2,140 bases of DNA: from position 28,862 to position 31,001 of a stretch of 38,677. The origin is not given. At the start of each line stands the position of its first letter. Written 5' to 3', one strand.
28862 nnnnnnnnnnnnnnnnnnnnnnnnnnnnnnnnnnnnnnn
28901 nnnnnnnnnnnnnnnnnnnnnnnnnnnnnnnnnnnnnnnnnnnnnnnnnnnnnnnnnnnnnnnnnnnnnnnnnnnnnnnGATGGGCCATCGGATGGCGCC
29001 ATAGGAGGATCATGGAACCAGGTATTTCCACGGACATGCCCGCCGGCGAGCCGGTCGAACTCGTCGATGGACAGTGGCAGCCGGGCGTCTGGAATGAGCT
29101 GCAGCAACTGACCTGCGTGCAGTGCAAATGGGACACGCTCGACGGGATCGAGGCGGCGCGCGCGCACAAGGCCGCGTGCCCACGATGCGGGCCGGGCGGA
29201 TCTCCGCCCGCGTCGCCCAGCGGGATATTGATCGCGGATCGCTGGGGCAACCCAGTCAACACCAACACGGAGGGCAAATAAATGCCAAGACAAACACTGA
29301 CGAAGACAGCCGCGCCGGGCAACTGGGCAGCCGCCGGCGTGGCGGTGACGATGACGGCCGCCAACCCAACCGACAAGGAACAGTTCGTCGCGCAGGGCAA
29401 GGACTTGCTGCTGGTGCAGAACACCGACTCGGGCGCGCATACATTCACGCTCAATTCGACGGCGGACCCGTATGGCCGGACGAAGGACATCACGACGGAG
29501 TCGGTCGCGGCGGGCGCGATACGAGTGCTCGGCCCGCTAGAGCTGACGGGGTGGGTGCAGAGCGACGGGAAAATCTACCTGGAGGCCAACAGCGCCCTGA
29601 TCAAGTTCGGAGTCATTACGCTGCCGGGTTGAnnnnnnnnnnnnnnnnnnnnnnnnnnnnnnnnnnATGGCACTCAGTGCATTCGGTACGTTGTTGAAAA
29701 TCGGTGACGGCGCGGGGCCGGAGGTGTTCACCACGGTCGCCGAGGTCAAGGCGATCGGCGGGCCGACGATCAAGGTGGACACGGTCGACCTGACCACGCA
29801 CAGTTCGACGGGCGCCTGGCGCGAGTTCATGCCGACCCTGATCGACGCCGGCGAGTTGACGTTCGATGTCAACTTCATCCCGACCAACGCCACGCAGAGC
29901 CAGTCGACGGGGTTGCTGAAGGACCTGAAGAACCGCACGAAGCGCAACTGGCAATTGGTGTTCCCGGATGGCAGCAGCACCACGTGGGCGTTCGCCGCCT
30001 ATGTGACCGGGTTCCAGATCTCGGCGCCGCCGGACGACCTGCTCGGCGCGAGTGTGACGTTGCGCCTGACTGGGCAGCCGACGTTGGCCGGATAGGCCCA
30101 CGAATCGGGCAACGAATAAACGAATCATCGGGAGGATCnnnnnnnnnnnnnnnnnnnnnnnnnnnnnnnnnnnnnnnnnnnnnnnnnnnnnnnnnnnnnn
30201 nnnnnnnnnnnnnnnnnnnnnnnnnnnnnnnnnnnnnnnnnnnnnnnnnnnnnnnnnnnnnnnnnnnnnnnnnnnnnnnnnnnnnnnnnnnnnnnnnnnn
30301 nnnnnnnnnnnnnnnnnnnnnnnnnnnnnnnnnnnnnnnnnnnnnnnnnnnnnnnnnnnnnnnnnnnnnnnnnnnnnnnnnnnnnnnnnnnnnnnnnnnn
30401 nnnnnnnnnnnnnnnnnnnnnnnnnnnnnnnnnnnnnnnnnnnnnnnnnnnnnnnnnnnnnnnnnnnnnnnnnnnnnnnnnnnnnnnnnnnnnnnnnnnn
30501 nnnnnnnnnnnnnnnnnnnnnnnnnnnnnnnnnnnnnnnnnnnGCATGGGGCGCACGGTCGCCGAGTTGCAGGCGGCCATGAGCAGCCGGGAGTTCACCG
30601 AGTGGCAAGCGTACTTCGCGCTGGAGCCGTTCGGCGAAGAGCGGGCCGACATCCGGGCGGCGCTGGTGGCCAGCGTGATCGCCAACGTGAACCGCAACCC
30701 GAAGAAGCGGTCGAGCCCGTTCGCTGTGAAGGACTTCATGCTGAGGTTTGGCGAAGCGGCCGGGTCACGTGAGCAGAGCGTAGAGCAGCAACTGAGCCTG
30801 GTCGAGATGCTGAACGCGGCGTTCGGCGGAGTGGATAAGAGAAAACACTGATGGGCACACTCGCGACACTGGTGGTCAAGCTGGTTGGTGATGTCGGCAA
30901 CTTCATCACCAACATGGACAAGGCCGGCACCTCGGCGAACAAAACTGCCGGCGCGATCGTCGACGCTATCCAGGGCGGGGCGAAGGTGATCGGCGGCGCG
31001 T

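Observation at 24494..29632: Nine-gene block splits the tail-terminator to major-tail-protein junction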

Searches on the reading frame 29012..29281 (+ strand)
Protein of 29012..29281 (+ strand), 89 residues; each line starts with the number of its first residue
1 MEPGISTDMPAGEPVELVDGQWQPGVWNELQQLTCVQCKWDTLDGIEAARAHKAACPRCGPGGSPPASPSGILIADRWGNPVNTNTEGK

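Call 3: search_protein_families(library=pfam, max_evalue=0.1, proteins=[window:29012-29281:+])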
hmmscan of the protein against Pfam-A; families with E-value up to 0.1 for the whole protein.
window:29012-29281:+ (89 aa): 0 families

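Call 4: search_protein_families(library=phrogs, max_evalue=0.1, proteins=[window:29012-29281:+])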
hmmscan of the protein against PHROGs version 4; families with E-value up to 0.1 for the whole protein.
window:29012-29281:+ (89 aa): 0 families

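Call 14: search_protein_families(library=ncbifam, max_evalue=0.1, proteins=[window:29012-29281:+])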
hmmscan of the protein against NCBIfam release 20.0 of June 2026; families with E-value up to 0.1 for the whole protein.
window:29012-29281:+ (89 aa): 0 families

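Call 15: search_protein_families(library=padloc, max_evalue=0.1, proteins=[window:29012-29281:+])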
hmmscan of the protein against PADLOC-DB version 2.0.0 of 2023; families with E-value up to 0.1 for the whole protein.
window:29012-29281:+ (89 aa): 0 families

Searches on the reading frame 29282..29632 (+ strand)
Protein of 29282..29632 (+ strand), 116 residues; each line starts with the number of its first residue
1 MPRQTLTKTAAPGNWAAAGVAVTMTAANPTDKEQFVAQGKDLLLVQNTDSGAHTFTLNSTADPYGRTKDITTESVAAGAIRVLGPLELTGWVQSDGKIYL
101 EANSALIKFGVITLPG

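Call 3: search_protein_families(library=pfam, max_evalue=0.1, proteins=[window:29282-29632:+])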
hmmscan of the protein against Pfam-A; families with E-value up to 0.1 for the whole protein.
window:29282-29632:+ (116 aa): 0 families

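Call 4: search_protein_families(library=phrogs, max_evalue=0.1, proteins=[window:29282-29632:+])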
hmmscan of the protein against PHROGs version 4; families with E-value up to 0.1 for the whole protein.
window:29282-29632:+ (116 aa): 2 families
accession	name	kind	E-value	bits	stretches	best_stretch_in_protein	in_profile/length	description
phrog_24894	-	unknown function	2.4e-08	35.3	1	1-106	1-110/123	-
phrog_16194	-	tail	2.6e-05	25.3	1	18-114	13-107/109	tail protein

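Call 14: search_protein_families(library=ncbifam, max_evalue=0.1, proteins=[window:29282-29632:+])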
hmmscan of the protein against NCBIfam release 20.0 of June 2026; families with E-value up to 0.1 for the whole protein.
window:29282-29632:+ (116 aa): 0 families

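Call 15: search_protein_families(library=padloc, max_evalue=0.1, proteins=[window:29282-29632:+])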
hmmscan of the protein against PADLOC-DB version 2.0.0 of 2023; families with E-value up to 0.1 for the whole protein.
window:29282-29632:+ (116 aa): 0 families

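Call 40: search_solved_structures(query=window:29282-29632:+, max_evalue=10, show_alignments=1)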
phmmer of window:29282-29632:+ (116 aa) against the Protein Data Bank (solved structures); distinct sequences matched with E-value up to 10: 0.

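Call 64: search_dna_similar(query=window:29282-29632:+, collection=phages, mode=protein, max_evalue=0.01, max_rows=30)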
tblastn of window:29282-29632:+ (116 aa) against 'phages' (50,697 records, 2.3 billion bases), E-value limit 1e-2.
No match.

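Call 80: search_protein_families(library=pfam, max_evalue=10, proteins=[window:29282-29632:+])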
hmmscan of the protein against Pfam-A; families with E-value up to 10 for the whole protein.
window:29282-29632:+ (116 aa): 0 families

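Call 99: search_solved_structures(query=A6, max_evalue=10, show_alignments=1)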
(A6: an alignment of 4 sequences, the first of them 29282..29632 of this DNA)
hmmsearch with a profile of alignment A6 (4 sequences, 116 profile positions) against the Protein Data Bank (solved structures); distinct sequences matched with E-value up to 10: 2.
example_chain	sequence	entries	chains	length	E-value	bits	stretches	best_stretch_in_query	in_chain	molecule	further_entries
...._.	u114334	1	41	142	0.18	15.3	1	72-103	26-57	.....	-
6kmf_A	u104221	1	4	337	1.4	12.4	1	23-100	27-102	Major fimbrium subunit FimA type-1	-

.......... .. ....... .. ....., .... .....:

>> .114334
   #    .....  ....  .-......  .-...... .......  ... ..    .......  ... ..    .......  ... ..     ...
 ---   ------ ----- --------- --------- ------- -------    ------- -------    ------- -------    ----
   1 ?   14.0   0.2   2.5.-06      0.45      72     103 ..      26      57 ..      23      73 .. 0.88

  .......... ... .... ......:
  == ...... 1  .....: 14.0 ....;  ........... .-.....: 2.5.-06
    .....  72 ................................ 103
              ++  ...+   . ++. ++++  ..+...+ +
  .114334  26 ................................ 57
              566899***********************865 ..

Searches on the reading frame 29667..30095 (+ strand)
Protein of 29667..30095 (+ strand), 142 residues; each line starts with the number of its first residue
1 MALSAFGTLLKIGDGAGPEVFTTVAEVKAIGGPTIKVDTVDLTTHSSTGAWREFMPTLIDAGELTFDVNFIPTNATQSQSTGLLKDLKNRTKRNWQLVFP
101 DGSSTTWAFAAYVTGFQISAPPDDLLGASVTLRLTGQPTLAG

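Call 3: search_protein_families(library=pfam, max_evalue=0.1, proteins=[window:29667-30095:+])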
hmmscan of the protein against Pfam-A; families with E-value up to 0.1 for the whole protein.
window:29667-30095:+ (142 aa): 4 families
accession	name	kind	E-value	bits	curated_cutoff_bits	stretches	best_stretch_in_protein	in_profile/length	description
PF16461.11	Phage_TTP_12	-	3.1e-12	47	26.1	1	18-141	16-135/135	Lambda phage tail tube protein, TTP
PF16460.11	Phage_TTP_11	-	5.9e-07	29.7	28.4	1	21-79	20-76/154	Phage tail tube, TTP, lambda-like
PF06199.17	Phage_tail_2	-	1.3e-06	28.9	23.8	1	8-139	7-131/132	Phage tail tube protein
PF01481.21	Arteri_nucleo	-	0.078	13.7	22.1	0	57-77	86-107/116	Arterivirus nucleocapsid protein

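Call 4: search_protein_families(library=phrogs, max_evalue=0.1, proteins=[window:29667-30095:+])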
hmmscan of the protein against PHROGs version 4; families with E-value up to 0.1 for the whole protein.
window:29667-30095:+ (142 aa): 3 families
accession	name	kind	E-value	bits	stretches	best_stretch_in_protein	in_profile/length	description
phrog_158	-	tail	2.5e-22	80.8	1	3-140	17-158/376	major tail protein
phrog_1407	-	tail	1e-10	42.6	1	8-139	31-162/258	major tail protein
phrog_41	-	tail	1.7e-05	25.6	1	21-141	35-151/245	major tail protein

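Call 11: find_related_loci(query=window:29667-30095:+, collection=viral_contigs, flank=10000)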
Query window:29667-30095:+ (142 aa) in viral_contigs; peptide patterns used: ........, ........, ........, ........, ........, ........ (x = any residue, [..] = any of these).
40 stretches matched a pattern; 25 encode a relative of the query (tblastn E <= 1e-3); 25 distinct loci.
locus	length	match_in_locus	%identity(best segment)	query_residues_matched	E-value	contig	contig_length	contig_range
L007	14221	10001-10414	61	5-141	2e-51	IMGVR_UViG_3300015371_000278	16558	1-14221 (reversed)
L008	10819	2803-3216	60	5-141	3e-51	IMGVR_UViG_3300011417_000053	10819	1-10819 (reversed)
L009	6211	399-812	59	5-141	3e-51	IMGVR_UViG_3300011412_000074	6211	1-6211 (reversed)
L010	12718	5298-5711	59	5-141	3e-51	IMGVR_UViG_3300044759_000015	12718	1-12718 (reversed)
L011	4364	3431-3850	55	2-141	6e-45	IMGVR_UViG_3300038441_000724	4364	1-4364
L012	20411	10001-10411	46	2-141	6e-40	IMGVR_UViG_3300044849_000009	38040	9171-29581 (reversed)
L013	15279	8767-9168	47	3-141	6e-39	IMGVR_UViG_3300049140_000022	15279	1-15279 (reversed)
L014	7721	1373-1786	52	2-140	3e-38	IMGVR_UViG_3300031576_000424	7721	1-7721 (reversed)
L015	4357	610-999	51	2-139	2e-37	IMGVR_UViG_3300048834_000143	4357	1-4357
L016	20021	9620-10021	43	3-141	1e-35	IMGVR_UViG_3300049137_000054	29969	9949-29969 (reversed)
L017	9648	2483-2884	43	3-141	6e-36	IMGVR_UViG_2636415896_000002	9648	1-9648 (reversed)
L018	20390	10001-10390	46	6-140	5e-36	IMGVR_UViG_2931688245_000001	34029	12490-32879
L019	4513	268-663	46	2-140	2e-35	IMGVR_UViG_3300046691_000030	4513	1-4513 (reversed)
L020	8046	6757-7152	46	2-140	2e-35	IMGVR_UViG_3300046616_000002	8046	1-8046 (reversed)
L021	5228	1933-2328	46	2-140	2e-35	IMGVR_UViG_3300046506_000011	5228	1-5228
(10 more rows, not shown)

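Call 90: find_related_loci(query=window:29667-30095:+, collection=genome_contigs, flank=10000)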
Query window:29667-30095:+ (142 aa) in genome_contigs; peptide patterns used: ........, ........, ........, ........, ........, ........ (x = any residue, [..] = any of these).
282 stretches matched a pattern; 9 encode a relative of the query (tblastn E <= 1e-3); 9 distinct loci.
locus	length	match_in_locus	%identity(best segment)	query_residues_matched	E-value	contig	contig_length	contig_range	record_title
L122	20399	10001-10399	46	4-141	3e-40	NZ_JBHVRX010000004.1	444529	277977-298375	Streptomyces sp. NPDC058052 NPDC058052_T29_H1.ctg-0004, whole genome shotgun sequence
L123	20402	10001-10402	45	3-141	3e-37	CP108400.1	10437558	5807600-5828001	Streptomycetaceae bacterium NBC_01309 chromosome, complete genome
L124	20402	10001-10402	43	3-141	7e-37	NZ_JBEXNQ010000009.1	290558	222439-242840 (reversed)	Streptomyces sp. NPDC002994 NPDC002994_37_D2.ctg-0009, whole genome shotgun sequence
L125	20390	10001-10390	44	3-137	4e-36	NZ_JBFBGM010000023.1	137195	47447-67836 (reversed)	Streptomyces erythrochromogenes strain NPDC089916 NPDC089916_189_B11.ctg-0023, whole genome shotgun sequence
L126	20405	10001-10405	44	2-141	2e-35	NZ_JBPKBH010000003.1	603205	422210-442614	Yinghuangia sp. YIM S09857 Scaffold3, whole genome shotgun sequence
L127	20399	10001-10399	42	2-140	3e-33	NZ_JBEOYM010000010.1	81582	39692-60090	Streptomyces sp. NPDC001876 NPDC001876_10_C1.ctg-0010, whole genome shotgun sequence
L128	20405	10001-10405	45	2-141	8e-39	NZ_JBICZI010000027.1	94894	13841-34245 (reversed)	Streptomyces sp. NPDC048257 NPDC048257_33_H5.ctg-0027, whole genome shotgun sequence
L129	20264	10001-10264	38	9-100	2e-10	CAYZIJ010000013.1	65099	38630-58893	MAG TPA_asm: uncultured Terricaulis sp. isolate SRP302895_co1_306 genome assembly, contig: NODE_786_length_65099_cov_60.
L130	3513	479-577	53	10-43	1e-5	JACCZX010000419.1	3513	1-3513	MAG: Burkholderiaceae bacterium isolate MGR_bin241 SD2897-2912_k127_7330261, whole genome shotgun sequence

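Call 92: find_related_loci(query=window:29667-30095:+, collection=metagenome_contigs, flank=10000)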
Query window:29667-30095:+ (142 aa) in metagenome_contigs; peptide patterns used: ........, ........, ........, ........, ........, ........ (x = any residue, [..] = any of these).
393 stretches matched a pattern; 29 encode a relative of the query (tblastn E <= 1e-3); 29 distinct loci.
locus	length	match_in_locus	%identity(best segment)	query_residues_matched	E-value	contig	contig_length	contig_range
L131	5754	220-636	60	2-140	6e-54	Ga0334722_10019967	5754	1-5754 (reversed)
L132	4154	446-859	61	5-141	1e-51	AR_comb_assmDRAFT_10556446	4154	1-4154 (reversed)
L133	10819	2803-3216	60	5-141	2e-51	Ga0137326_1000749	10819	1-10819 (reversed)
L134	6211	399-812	59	5-141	2e-51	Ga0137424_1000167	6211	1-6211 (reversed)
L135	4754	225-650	54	1-142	1e-46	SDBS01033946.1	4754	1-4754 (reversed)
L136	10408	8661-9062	51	2-140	8e-43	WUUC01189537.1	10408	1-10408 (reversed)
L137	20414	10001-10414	45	1-141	2e-39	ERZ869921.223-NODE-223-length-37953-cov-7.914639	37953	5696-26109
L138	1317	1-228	87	67-142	7e-40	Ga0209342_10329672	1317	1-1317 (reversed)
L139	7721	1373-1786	52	2-140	2e-38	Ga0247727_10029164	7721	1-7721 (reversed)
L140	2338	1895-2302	48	3-141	3e-38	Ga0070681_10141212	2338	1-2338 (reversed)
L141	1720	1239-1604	50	15-136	1e-38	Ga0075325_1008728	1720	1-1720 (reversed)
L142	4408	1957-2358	43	3-141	1e-36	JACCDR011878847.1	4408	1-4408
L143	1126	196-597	45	3-141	1e-37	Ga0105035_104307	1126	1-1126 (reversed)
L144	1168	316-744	45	2-140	8e-36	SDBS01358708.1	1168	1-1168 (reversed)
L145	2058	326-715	44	3-138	4e-34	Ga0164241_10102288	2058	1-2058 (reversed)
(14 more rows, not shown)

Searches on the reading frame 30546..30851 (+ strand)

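Call 6: search_protein_families(library=pfam, max_evalue=0.01, proteins=[window:30546-30851:+])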
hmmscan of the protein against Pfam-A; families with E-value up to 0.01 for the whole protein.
window:30546-30851:+ (101 aa): 1 family
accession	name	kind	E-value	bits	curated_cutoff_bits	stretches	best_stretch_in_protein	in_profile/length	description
PF06223.18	Phage_tail_T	-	1.8e-24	86.4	25.9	1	13-93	1-73/73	Minor tail protein T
